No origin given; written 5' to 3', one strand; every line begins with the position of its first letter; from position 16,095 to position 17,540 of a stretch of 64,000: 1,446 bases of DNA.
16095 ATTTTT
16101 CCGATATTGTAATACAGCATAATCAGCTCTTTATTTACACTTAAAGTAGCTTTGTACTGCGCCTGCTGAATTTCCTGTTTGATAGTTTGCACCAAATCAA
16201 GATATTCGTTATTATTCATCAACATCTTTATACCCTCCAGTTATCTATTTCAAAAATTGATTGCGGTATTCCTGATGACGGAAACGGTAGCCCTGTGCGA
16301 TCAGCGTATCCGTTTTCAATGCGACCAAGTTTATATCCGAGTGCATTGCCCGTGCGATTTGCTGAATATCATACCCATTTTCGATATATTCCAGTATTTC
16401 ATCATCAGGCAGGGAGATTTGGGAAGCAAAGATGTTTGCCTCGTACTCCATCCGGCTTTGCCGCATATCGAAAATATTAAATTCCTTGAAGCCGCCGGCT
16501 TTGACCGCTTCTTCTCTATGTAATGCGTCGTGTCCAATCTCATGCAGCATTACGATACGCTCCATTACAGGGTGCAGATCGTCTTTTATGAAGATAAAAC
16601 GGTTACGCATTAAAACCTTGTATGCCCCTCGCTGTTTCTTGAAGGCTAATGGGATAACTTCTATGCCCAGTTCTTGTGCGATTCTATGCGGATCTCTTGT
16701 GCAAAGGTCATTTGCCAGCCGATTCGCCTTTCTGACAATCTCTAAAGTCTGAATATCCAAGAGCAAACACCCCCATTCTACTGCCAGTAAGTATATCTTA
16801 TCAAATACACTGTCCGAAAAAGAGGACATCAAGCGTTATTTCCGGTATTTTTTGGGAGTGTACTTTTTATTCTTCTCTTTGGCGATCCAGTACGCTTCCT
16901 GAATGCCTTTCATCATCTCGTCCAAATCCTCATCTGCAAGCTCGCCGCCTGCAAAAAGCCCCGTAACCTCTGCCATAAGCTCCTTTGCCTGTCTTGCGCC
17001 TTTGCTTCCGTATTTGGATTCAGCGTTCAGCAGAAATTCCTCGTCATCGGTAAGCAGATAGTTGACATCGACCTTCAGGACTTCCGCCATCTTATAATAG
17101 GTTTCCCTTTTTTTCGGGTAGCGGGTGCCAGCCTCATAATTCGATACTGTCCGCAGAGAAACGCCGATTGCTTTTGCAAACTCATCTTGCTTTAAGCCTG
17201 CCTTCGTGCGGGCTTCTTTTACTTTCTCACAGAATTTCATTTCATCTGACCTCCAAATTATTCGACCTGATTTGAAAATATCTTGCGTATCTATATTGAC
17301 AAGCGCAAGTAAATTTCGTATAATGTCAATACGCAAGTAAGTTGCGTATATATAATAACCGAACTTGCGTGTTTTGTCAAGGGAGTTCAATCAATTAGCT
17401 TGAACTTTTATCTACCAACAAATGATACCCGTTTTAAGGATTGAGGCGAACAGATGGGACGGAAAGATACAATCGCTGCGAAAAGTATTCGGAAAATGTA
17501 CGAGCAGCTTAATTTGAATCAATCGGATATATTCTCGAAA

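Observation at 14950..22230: Tn916-like regulation/recombination module without a conjugation or mobilization module, carrying a DUF1016 PDDEXK nuclease under ImmA/XRE control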

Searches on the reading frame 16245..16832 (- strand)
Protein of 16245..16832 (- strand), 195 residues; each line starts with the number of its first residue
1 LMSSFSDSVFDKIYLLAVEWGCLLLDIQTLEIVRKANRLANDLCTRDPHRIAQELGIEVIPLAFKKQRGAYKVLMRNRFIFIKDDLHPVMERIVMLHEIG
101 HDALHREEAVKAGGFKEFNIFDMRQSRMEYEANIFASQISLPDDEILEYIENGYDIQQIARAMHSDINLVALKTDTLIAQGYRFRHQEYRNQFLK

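Call 5: search_protein_families(library=pfam, proteins=[window:16245-16832:-], max_evalue=0.01)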
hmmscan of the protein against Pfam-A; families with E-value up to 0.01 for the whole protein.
window:16245-16832:- (195 aa): 1 family
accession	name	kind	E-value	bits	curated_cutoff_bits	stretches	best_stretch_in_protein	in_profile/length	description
PF06114.19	Peptidase_M78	-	2.2e-16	60.2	22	1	52-161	1-109/123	IrrE N-terminal-like domain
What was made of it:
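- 16245..16832 (-): ImmA-like M78 metallopeptidase (anti-repressor protease). Pfam Peptidase_M78 E 2e-16 (call 5).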

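Call 57: search_protein_families(library=padloc, proteins=[window:16245-16832:-], max_evalue=0.01)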
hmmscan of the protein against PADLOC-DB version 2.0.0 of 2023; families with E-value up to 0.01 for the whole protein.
window:16245-16832:- (195 aa): 9 families
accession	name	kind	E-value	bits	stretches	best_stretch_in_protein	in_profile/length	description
PDLC04141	capP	-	2.1e-10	38.5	1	40-160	13-133/242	capP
PDLC03945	RmrA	-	1.1e-05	22.8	1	55-152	169-262/394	-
PDLC03947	RmrA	-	2.3e-05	21.4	1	77-145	193-256/383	-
PDLC03949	RmrA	-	2.5e-05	21.3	1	55-163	151-248/363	-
PDLC03946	RmrA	-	9.6e-05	19.3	1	79-162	178-249/357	-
PDLC03954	RmrA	-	0.00013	19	1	51-148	165-259/380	-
PDLC03953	RmrA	-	0.00044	17.6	0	91-162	208-265/373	-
PDLC03948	RmrA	-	0.0047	13.9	1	82-148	197-258/397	-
PDLC03952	RmrA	-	0.0072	13.2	0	79-147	207-270/395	-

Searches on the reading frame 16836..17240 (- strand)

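Call 57: search_protein_families(library=padloc, proteins=[window:16836-17240:-], max_evalue=0.01)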
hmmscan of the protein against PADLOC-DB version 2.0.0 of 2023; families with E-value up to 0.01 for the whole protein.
window:16836-17240:- (134 aa): 18 families
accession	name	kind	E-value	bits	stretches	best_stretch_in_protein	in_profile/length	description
PDLC03952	RmrA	-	1e-11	42.3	1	5-82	25-102/395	-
PDLC03949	RmrA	-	1e-11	42.3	1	5-79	5-78/363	-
PDLC04142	capH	-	1.3e-09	37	1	1-115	5-96/103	capH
PDLC03947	RmrA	-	1.4e-09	35.3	1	4-70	13-78/383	-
PDLC03954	RmrA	-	7.3e-09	33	1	5-77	13-84/380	-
PDLC02926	HTH_VI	-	1.9e-08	32.4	1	5-90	4-89/92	-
PDLC03944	RmrA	-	2.3e-07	28.2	1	5-68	9-71/384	-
PDLC03951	RmrA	-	2.9e-07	27.8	1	5-65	11-70/400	-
PDLC03945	RmrA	-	2.3e-06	25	1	4-68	4-67/394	-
PDLC03946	RmrA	-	3.2e-06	24.1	1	6-93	6-92/357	-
PDLC03948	RmrA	-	1.2e-05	22.4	1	5-66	11-71/397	-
PDLC04775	PDC-M69A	-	1.8e-05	23.2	1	5-69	10-73/113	-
PDLC03955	RmrA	-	3.7e-05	21.1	1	7-77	25-94/371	-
PDLC03956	RmrA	-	0.00014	19.1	1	5-67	11-73/399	-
PDLC04133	mad1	-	0.00038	18.7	1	18-62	8-50/60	mads_1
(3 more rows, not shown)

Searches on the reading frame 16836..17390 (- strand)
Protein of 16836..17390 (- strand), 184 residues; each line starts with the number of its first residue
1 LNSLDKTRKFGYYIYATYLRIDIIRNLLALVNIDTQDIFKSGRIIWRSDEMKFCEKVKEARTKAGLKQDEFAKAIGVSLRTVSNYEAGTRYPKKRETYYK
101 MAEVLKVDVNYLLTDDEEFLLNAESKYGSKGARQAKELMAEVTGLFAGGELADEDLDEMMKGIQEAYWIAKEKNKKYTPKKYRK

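Call 5: search_protein_families(library=pfam, proteins=[window:16836-17390:-], max_evalue=0.01)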
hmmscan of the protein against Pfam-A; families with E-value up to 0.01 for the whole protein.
window:16836-17390:- (184 aa): 6 families
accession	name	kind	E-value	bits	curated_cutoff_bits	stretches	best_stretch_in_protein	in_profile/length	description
PF01381.28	HTH_3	-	3.4e-13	49.9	23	1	57-112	1-55/55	Helix-turn-helix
PF12844.13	HTH_19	-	7.2e-10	39.1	30.2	1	55-114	2-60/64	Helix-turn-helix domain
PF13560.12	HTH_31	-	7e-08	33.1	27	1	57-108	6-57/64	Helix-turn-helix domain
PF22495.2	HTH_92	-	0.0028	17.4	27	1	59-93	2-36/45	RsaL-like HTH domain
PF01012.27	ETF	-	0.0059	16.9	26.7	1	119-183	11-78/181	Electron transfer flavoprotein domain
PF20432.4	Xre-like-HTH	-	0.0073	17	25.8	0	57-84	15-42/63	Antitoxin Xre-like helix-turn-helix domain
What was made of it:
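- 16836..17240 (-): XRE/ImmR-like HTH repressor (134 aa from the ATG at 17240). Pfam HTH_3 E 3e-13 (call 5).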
